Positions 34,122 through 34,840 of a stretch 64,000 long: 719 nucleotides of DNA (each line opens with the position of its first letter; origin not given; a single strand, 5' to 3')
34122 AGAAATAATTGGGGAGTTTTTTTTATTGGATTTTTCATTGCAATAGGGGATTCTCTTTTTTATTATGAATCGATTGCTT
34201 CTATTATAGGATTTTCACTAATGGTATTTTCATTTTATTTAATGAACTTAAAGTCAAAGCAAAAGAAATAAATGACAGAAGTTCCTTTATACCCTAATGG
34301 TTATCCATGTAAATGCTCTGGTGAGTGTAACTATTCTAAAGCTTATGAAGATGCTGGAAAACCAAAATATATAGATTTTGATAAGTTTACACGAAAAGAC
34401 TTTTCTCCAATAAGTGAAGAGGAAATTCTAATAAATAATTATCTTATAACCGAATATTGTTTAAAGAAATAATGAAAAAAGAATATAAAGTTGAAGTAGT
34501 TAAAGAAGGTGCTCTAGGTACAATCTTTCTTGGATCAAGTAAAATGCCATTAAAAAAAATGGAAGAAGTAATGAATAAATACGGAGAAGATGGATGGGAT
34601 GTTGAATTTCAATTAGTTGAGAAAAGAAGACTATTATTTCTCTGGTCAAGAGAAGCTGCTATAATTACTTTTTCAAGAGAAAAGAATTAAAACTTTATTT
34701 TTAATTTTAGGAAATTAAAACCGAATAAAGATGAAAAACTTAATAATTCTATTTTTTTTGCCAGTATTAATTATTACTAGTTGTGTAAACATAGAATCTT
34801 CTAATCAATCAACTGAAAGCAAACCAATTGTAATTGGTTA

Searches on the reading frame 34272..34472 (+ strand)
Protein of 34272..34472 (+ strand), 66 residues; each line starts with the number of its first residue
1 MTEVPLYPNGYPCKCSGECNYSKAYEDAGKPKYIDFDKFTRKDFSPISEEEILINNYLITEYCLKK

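Call 13: search_protein_families(library=pfam, max_evalue=0.01, proteins=[window:34272-34472:+])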
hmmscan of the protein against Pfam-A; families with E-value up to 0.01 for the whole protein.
window:34272-34472:+ (66 aa): 0 families

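Call 15: find_homologous_proteins(query=window:34272-34469:+, max_evalue=0.01)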
Query window:34272-34469:+ (66 aa): 42 proteins with E <= 0.01 among 42 candidates.
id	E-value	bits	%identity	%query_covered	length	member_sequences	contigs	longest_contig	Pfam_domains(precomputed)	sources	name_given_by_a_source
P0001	1.4e-33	131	89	98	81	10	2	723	-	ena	-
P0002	1.1e-32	129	86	100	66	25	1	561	-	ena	-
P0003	1.2e-32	129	86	100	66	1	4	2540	-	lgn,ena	-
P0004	6.7e-32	126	83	100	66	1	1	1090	-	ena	-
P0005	8.9e-32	126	86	100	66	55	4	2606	-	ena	-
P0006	1.3e-30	122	83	100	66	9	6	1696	-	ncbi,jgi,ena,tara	tara:strand:- start:209 stop:409 length:201 start_codon:yes stop_codon:yes gene_type:complete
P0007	2.5e-30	121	82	100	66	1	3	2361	-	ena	-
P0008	3.5e-30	121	83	100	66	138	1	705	-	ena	-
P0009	2.0e-29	118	77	100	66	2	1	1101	-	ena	-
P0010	3.6e-28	114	82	100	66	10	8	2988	-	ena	-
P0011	2.6e-27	112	84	88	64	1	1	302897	-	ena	-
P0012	3.5e-27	111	89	85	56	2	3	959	-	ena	-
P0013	1.4e-26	109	73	100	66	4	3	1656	-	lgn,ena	-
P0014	1.7e-25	106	77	100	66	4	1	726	-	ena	-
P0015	2.5e-25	105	71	100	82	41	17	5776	-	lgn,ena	-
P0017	4.3e-25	105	73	100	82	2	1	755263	-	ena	-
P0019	6.5e-24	101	64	100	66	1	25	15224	-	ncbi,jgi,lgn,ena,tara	jgi:hypothetical protein|tara:strand:- start:428 stop:628 length:201 start_codon:yes stop_codon:yes 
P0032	1.1e-20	91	85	71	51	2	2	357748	-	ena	-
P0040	6.3e-15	72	75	67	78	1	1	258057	-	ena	-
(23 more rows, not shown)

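Call 17: find_encoding_contigs(protein=P0017, flank=10000, max_places=3)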
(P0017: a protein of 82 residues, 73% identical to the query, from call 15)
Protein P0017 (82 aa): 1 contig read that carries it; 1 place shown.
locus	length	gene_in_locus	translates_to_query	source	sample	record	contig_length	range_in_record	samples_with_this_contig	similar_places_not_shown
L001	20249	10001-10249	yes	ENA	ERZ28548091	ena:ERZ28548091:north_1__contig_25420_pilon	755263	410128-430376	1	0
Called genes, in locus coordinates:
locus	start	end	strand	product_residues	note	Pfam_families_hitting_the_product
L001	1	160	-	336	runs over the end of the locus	-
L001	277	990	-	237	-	-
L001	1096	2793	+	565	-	PF01019:G_glu_transpept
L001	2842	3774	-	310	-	-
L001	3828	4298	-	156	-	-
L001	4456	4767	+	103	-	-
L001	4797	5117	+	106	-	PF02698:DUF218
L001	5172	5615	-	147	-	PF04214:DUF411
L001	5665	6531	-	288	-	PF12146:Hydrolase_4, PF00561:Abhydrolase_1, PF12697:Abhydrolase_6 (weak)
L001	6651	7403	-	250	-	PF11199:DUF2891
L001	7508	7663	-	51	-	-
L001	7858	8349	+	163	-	-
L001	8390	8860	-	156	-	PF01209:Ubie_methyltran, PF08241:Methyltransf_11, PF13649:Methyltransf_25, PF13847:Methyltransf_31 (weak)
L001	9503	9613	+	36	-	-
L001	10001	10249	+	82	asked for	-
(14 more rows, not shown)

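Call 18: find_encoding_contigs(protein=P0011, flank=10000, max_places=3)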
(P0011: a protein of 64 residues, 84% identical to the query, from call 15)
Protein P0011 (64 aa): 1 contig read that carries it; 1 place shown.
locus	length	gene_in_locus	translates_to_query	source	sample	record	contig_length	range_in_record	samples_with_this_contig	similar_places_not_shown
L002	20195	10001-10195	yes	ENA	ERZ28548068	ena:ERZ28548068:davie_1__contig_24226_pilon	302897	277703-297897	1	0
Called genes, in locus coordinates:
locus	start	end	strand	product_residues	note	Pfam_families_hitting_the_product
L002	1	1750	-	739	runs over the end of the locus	PF00916:Sulfate_transp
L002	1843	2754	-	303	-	PF20434:BD-FAE, PF07859:Abhydrolase_3, PF01738:DLH (faint), PF00326:Peptidase_S9, PF02230:Abhydrolase_2 (faint)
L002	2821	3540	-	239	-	PF00679:EFG_C, PF06421:LepA_C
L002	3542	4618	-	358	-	PF00009:GTP_EFTU, PF00071:Ras (faint), PF03144:GTP_EFTU_D2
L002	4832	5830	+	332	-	PF01207:Dus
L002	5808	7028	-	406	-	PF12704:MacB_PCD (weak), PF02687:FtsX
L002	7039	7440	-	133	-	PF02033:RBFA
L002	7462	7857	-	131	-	PF10504:DUF2452 (weak)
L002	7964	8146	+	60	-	-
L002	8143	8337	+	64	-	-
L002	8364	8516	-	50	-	-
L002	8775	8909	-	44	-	-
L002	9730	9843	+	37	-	-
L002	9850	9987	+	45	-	-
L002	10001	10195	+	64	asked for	-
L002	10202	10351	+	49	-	-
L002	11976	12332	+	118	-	PF18998:Flg_new_2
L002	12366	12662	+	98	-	-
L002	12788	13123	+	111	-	-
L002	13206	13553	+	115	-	-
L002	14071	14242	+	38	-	-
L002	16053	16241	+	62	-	-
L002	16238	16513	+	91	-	-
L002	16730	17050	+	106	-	-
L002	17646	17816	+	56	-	-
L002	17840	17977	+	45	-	-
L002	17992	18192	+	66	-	-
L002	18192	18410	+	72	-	PF13783:DUF4177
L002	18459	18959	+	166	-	-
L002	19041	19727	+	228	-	-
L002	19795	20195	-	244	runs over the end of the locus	PF02698:DUF218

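Call 19: find_encoding_contigs(protein=P0032, flank=10000, max_places=3)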
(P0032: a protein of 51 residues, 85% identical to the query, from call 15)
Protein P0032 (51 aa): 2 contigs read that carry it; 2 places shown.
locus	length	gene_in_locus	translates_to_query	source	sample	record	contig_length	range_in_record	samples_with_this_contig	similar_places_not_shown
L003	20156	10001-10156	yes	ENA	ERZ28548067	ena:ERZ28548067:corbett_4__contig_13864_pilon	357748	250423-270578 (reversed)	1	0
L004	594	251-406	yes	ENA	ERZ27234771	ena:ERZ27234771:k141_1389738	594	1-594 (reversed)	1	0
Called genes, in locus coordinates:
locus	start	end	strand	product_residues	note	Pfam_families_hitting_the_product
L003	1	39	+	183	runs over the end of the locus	PF03793:PASTA (weak)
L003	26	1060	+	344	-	PF01479:S4 (faint), PF00849:PseudoU_synth_2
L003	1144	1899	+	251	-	PF03883:H2O2_YaaD, PF21818:DUF6884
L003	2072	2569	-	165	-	PF02557:VanY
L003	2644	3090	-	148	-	PF00583:Acetyltransf_1, PF13673:Acetyltransf_10, PF13508:Acetyltransf_7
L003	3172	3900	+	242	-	PF13715:CarbopepD_reg_2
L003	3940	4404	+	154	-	PF20420:DUF6702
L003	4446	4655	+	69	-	-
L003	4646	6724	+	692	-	PF01433:Peptidase_M1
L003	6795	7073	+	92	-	-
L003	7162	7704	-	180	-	PF01135:PCMT, PF01596:Methyltransf_3, PF13847:Methyltransf_31 (weak), PF13578:Methyltransf_24, PF13649:Methyltransf_25 (faint)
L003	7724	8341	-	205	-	PF01613:Flavin_Reduct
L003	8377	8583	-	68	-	-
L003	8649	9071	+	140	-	PF09917:DUF2147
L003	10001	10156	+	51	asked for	-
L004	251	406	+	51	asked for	-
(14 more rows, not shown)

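Call 20: find_encoding_contigs(protein=P0040, flank=10000, max_places=3)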
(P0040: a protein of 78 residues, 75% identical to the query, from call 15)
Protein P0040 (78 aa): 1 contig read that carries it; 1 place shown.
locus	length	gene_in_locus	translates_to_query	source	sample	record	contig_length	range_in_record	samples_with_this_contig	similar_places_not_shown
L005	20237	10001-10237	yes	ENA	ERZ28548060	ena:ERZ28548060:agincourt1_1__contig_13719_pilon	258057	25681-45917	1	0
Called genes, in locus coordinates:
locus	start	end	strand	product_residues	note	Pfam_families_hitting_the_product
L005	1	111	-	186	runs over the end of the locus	-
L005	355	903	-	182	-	-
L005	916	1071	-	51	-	-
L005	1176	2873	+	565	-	PF01019:G_glu_transpept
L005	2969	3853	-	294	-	-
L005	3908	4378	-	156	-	-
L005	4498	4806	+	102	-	-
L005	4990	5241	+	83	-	PF02698:DUF218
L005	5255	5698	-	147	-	PF04214:DUF411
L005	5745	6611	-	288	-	PF12146:Hydrolase_4, PF00561:Abhydrolase_1, PF12697:Abhydrolase_6 (weak)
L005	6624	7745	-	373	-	PF11199:DUF2891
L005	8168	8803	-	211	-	PF01209:Ubie_methyltran, PF13489:Methyltransf_23 (weak), PF06325:PrmA (weak), PF13847:Methyltransf_31, PF13649:Methyltransf_25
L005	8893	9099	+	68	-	-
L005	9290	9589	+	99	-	-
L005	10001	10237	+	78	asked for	-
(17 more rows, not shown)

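Call 21: find_encoding_contigs(protein=P0019, flank=10000, max_places=6)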
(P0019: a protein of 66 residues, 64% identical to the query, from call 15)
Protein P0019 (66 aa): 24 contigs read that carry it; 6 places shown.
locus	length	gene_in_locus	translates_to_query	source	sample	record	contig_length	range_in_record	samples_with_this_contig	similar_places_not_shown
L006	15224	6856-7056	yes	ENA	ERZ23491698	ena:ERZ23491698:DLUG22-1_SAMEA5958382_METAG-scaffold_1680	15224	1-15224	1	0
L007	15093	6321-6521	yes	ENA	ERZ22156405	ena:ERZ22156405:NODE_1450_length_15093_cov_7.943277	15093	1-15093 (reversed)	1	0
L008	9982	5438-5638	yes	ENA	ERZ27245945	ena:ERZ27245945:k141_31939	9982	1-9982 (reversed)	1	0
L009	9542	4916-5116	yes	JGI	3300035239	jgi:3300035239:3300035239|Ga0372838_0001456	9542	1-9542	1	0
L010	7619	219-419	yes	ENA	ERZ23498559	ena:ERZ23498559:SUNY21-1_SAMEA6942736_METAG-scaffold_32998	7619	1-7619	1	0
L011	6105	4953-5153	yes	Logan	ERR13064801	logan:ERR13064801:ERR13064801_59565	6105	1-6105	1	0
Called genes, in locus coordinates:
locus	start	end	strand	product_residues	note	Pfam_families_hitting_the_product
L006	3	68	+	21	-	?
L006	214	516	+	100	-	-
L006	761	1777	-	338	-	PF00756:Esterase (faint), PF01738:DLH (weak), PF02230:Abhydrolase_2 (weak)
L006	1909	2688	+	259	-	-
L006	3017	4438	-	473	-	PF16116:DUF4832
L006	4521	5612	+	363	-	PF00561:Abhydrolase_1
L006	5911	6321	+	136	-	-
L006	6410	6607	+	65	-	-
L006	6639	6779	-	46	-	-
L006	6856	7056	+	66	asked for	-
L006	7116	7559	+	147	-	PF04214:DUF411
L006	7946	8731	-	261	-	PF00106:adh_short, PF13561:adh_short_C2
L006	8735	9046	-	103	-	PF02311:AraC_binding (weak), PF07883:Cupin_2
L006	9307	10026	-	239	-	PF08003:Methyltransf_9, PF02475:TRM5-TYW2_MTfase (weak), PF05175:MTS, PF01209:Ubie_methyltran, PF13847:Methyltransf_31, PF08241:Methyltransf_11, PF08242:Methyltransf_12, PF13649:Methyltransf_25, +3 more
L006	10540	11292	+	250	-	-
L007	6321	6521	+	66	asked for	-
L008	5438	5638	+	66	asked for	-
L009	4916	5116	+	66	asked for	-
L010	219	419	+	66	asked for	-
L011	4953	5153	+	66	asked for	-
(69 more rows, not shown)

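Call 30: find_related_loci(query=A2, collection=genome_contigs, flank=10000)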
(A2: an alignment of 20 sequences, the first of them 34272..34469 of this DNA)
Query A2 (66 aa) in genome_contigs; peptide patterns used: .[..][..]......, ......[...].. (x = any residue, [..] = any of these).
16 stretches matched a pattern; 9 encode a relative of the query (tblastn E <= 1e-3); 9 distinct loci.
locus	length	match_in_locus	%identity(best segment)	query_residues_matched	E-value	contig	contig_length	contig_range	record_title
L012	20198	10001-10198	85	1-66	3e-34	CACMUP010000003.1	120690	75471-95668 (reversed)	MAG: uncultured Bacteroidetes bacterium isolate AG-892-D16 genome assembly, contig: AG-892-D16_NODE_3, whole genome shot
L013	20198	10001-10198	70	1-66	1e-28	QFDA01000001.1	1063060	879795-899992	Bacteroidetes bacterium SCGC AAA795-G10 SCGAAA795G10_1_len1063060, whole genome shotgun sequence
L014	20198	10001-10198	70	1-66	2e-28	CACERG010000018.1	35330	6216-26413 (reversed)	uncultured Bacteroidetes bacterium isolate AG-404-F06 genome assembly, contig: AG-404-F06_NODE_18, whole genome shotgun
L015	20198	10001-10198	70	1-66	1e-28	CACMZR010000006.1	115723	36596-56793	MAG: uncultured Bacteroidetes bacterium isolate AG-920-B11 genome assembly, contig: AG-920-B11_NODE_6, whole genome shot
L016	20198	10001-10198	68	1-66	1e-27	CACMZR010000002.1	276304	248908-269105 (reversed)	MAG: uncultured Bacteroidetes bacterium isolate AG-920-B11 genome assembly, contig: AG-920-B11_NODE_2, whole genome shot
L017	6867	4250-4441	63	1-64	6e-26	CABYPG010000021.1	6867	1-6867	MAG: uncultured Bacteroidetes bacterium isolate AG-894-L18 genome assembly, contig: AG-894-L18_NODE_21, whole genome sho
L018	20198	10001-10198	58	1-66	4e-24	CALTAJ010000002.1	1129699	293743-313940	MAG: uncultured Flavobacteriaceae bacterium isolate PACB-20200310-m14 genome assembly, contig: contig_17270, whole genom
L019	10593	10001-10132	64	1-44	4e-18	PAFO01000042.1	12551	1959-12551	MAG: Flavobacteriaceae bacterium isolate MED818 96354, whole genome shotgun sequence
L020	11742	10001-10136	87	1-45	2e-10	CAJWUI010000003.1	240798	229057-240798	MAG TPA_asm: uncultured Bacteroidetes bacterium isolate ERR599163_bin.87_MetaBAT_v2.12.1_MAG genome assembly, contig: NO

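Call 45: search_protein_families(library=pfam, max_evalue=0.01, proteins=[L012:13017-13607:-, L012:13645-14067:-, L012:9565-9864:+, L012:9861-10004:+, L012:10204-10953:+, L012:11833-12573:+, L012:12676-13020:+, L012:14540-15229:-, L012:15513-16007:+, L012:16116-16847:+])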
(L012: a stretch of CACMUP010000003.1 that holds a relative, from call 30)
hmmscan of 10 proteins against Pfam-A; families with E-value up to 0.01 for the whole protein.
L012:13017-13607:- (196 aa): 1 family
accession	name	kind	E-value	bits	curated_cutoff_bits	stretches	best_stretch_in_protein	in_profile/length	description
PF00589.27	Phage_integrase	-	6.7e-11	42.7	27.1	1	28-174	7-160/172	Phage integrase family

L012:13645-14067:- (140 aa): 0 families

L012:9565-9864:+ (99 aa): 0 families

L012:9861-10004:+ (47 aa): 0 families

L012:10204-10953:+ (249 aa): 4 families
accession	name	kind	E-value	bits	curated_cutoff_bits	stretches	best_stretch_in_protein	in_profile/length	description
PF12697.13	Abhydrolase_6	-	9.5e-15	56.3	26.3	1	26-237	1-214/217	Alpha/beta hydrolase family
PF00561.26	Abhydrolase_1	-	5.1e-11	43.1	25.8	1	24-128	1-103/245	alpha/beta hydrolase fold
PF12146.15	Hydrolase_4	-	2.2e-05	24.3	27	1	23-131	4-116/239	Serine aminopeptidase, S33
PF07819.20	PGAP1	-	3.2e-05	24.2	24.3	1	75-124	73-127/233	PGAP1-like alpha/beta domain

L012:11833-12573:+ (246 aa): 0 families

L012:12676-13020:+ (114 aa): 0 families

L012:14540-15229:- (229 aa): 0 families

L012:15513-16007:+ (164 aa): 1 family
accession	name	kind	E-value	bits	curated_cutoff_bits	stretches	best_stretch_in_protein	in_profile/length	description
PF14534.12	DUF4440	-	0.0021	18.9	25.2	1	41-106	8-72/107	Domain of unknown function (DUF4440)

L012:16116-16847:+ (243 aa): 0 families

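Call 53: search_protein_families(library=phrogs, max_evalue=0.01, proteins=[window:34272-34472:+, L012:13645-14067:-, L012:13017-13607:-])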
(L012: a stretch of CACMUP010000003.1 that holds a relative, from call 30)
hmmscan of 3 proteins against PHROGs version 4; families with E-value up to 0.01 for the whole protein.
window:34272-34472:+ (66 aa): 0 families

L012:13645-14067:- (140 aa): 0 families

L012:13017-13607:- (196 aa): 4 families
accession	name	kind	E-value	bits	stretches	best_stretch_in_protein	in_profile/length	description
phrog_1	-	integration and excision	1.8e-15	58.2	1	27-175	274-427/611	integrase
phrog_216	-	integration and excision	2.5e-13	50.8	1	27-175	59-217/301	integrase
phrog_7269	-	integration and excision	0.00012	23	1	130-178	17-65/89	integrase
phrog_7685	-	integration and excision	0.00018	22.2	1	74-176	111-216/240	integrase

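Call 57: predict_structure(alignment_id=A2)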
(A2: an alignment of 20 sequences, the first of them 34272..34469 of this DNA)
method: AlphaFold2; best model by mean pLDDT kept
length: 66 residues; sequences in the alignment: 20
mean_pLDDT: 84.6   pTM: 0.67
mean pLDDT of the five models: 84.6, 76.6, 72.4, 70.1, 67.0
residues with pLDDT >= 90: 8; 70-90: 55; 50-70: 2; < 50: 1
segments of 3 or more residues with pLDDT < 50: none
pLDDT, mean of each block of 10 residues (from residue 1): 87 84 90 86 82 88 67
secondary structure, 60 per line:
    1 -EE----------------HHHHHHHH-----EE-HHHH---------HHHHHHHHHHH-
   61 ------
elements in order: H20-27 H36-39 H49-59

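Call 60: fold_search(model_id=the predicted structure, library=pdb)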
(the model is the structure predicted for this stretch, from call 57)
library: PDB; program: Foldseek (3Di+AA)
matches with E <= 10: 2; with E <= 0.001: 0
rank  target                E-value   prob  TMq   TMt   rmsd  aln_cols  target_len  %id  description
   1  7f2u_B                8.3e+00  0.01  0.16  0.07   8.1        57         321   21  FmnB complexed with ADP (released 2021-11-03)
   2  7esb                  9.5e+00  0.01  0.17  0.07   8.1        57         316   21  FmnB complexed with ATP (released 2021-11-03)

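Call 61: find_related_loci(query=A2, collection=metagenome_contigs, flank=10000)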
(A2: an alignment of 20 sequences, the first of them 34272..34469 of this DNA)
Query A2 (66 aa) in metagenome_contigs; peptide patterns used: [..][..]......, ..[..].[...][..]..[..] (x = any residue, [..] = any of these).
151 stretches matched a pattern; 42 encode a relative of the query (tblastn E <= 1e-3); 42 distinct loci.
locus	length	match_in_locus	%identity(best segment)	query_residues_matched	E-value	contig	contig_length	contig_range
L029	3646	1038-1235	100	1-66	3e-41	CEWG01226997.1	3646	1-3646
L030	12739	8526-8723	100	1-66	3e-41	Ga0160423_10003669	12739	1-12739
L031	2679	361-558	98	1-66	9e-41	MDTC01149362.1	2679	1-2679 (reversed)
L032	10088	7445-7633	92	1-63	1e-35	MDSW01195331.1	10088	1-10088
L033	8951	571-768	83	1-66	1e-34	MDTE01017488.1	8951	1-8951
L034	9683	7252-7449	86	1-66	2e-34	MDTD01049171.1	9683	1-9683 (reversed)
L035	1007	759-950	84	1-64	3e-35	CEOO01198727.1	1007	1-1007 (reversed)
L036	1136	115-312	82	1-66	1e-34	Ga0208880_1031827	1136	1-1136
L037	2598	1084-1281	83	1-66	2e-33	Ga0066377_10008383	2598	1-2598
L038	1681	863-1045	85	3-63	3e-32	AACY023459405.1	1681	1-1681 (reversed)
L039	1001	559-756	74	1-66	4e-31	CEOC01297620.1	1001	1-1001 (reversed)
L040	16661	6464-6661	68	1-66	2e-29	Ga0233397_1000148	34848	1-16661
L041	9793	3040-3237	68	1-66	2e-29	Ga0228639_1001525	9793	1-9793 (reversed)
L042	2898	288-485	71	1-66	3e-29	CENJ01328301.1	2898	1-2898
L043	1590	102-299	68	1-66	2e-28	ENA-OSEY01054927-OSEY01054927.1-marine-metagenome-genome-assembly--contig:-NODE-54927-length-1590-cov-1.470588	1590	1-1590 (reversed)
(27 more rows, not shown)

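Call 79: search_protein_families(library=padloc, max_evalue=0.001, proteins=[window:34272-34472:+])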
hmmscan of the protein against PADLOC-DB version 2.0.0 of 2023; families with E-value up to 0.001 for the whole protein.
window:34272-34472:+ (66 aa): 0 families

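Call 80: search_protein_families(library=ncbifam, max_evalue=0.001, proteins=[window:34272-34472:+])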
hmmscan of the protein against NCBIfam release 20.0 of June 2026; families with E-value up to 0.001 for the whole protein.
window:34272-34472:+ (66 aa): 0 families

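Call 91: search_dna_similar(query=window:34272-34469:+, collection=phages, mode=protein, max_evalue=0.01)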
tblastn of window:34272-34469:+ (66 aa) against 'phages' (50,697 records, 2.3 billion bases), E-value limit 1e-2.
No match.

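Call 92: search_dna_similar(query=window:34272-34469:+, collection=plasmids, mode=protein, max_evalue=0.01)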
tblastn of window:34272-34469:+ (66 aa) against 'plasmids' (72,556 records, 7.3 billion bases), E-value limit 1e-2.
No match.

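Call 95: search_protein_representatives(alignment_id=A2)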
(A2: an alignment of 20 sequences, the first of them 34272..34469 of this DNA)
Query: 20 sequences, 66 profile positions. Proteins with E-value up to 0.001 (for the whole library): 21; up to 1e-10: 11; up to 1e-30: 2. The best 21 are listed.
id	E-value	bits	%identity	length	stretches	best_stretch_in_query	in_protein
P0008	5.7e-34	132.3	-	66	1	1-66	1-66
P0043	4.2e-31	123.1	-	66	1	1-66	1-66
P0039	2.4e-25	104.7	-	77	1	1-51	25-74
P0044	8.6e-23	96.5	-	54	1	1-52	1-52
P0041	5.6e-22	93.9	-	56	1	1-45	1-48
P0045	1.1e-16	76.9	-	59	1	1-49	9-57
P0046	1.3e-16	76.7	-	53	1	1-42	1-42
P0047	3.2e-15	72.3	-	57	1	1-35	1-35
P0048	1.6e-13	66.8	-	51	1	1-50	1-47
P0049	9.3e-13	64.4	-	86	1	19-65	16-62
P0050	3.1e-12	62.7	-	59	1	1-34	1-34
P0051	4.1e-09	52.7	-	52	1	19-66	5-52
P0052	7.6e-09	51.8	-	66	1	30-66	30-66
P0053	1.1e-06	44.9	-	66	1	12-66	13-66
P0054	2.3e-06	43.9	-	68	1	12-66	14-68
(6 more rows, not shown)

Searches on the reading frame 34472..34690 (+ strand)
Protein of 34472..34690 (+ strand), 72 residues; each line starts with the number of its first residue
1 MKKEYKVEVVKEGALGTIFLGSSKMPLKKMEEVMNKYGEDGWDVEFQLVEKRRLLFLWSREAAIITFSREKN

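Call 13: search_protein_families(library=pfam, max_evalue=0.01, proteins=[window:34472-34690:+])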
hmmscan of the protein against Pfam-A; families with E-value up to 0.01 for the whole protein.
window:34472-34690:+ (72 aa): 1 family
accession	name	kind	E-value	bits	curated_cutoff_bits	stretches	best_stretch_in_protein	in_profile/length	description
PF13783.11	DUF4177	-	3.2e-07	30.9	25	1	3-70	1-65/65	Domain of unknown function (DUF4177)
